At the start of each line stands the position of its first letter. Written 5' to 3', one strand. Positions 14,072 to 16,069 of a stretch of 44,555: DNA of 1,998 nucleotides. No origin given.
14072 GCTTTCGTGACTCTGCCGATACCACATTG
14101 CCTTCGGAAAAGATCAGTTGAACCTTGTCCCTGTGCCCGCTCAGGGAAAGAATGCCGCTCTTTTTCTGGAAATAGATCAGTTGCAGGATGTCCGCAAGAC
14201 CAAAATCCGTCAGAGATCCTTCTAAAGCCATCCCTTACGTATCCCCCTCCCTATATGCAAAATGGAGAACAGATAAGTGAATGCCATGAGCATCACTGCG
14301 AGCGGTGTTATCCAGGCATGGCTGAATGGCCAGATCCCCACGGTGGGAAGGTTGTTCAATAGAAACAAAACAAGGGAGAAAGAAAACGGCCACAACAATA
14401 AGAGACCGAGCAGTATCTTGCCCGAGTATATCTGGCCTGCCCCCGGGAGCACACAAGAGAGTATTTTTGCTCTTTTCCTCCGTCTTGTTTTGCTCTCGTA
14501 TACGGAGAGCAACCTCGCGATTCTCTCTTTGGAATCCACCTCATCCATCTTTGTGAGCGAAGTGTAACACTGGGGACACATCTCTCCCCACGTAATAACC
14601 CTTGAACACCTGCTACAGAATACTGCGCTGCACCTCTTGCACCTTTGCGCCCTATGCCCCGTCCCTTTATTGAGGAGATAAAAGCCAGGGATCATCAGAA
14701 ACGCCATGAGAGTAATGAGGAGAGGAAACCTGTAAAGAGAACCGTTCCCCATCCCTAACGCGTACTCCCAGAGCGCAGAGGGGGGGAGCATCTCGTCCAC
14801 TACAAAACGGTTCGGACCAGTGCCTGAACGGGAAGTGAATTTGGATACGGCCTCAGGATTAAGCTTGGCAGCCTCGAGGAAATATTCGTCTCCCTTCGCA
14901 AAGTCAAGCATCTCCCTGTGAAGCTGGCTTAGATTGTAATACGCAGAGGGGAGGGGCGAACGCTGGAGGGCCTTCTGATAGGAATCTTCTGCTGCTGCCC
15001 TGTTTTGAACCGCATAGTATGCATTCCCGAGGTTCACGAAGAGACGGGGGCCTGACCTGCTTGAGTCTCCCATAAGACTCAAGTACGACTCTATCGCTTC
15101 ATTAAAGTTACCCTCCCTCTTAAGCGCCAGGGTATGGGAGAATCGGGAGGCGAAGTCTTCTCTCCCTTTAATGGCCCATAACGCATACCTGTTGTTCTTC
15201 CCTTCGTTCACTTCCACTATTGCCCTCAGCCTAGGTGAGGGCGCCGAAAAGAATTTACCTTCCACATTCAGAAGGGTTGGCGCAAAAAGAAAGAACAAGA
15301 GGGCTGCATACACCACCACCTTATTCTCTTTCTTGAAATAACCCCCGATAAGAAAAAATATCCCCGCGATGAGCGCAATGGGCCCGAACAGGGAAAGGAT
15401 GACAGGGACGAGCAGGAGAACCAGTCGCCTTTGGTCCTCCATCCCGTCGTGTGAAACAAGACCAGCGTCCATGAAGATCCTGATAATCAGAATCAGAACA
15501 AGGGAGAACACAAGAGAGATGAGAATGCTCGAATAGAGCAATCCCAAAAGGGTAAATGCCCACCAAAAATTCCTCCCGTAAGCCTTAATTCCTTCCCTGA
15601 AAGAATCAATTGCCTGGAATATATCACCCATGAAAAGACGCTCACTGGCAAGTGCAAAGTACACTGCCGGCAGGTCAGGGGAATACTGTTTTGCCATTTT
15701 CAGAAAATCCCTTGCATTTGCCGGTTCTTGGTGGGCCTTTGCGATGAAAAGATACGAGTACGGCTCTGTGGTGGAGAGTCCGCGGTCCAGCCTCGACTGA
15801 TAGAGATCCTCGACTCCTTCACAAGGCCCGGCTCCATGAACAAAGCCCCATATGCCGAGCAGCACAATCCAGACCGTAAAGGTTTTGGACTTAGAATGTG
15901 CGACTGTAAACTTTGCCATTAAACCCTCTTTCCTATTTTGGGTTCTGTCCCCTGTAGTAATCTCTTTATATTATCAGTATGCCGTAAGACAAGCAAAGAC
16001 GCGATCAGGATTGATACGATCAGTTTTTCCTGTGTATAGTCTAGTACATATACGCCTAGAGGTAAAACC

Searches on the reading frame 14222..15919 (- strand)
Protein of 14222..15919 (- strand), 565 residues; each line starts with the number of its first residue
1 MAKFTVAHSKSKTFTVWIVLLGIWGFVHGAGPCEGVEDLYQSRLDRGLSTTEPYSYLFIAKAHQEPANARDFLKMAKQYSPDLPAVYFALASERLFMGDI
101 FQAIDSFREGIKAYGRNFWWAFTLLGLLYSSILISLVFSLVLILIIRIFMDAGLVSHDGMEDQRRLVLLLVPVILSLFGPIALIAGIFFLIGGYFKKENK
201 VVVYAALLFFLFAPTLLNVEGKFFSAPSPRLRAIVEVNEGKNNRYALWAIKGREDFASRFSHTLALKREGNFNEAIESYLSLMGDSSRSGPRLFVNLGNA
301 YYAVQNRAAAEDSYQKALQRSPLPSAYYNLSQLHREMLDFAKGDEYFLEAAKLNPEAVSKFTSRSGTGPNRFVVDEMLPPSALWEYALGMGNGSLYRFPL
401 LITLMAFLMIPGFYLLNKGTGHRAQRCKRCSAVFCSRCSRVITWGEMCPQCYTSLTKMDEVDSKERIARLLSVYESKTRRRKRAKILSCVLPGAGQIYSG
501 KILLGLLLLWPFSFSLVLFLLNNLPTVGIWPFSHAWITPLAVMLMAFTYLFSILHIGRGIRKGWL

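Call 40: search_protein_families(library=pfam, proteins=[window:14222-15919:-], max_evalue=0.00001)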
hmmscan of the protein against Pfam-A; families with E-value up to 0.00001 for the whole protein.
window:14222-15919:- (565 aa): 3 families
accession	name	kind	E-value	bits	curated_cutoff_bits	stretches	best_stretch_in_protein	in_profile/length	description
PF13181.12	TPR_8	-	1.8e-12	46.8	25.7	0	325-356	2-33/34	Tetratricopeptide repeat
PF07719.23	TPR_2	-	9.8e-12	44.5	27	0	292-322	2-32/34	Tetratricopeptide repeat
PF00515.34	TPR_1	-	1.3e-08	34.7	27.8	0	292-322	2-32/34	Tetratricopeptide repeat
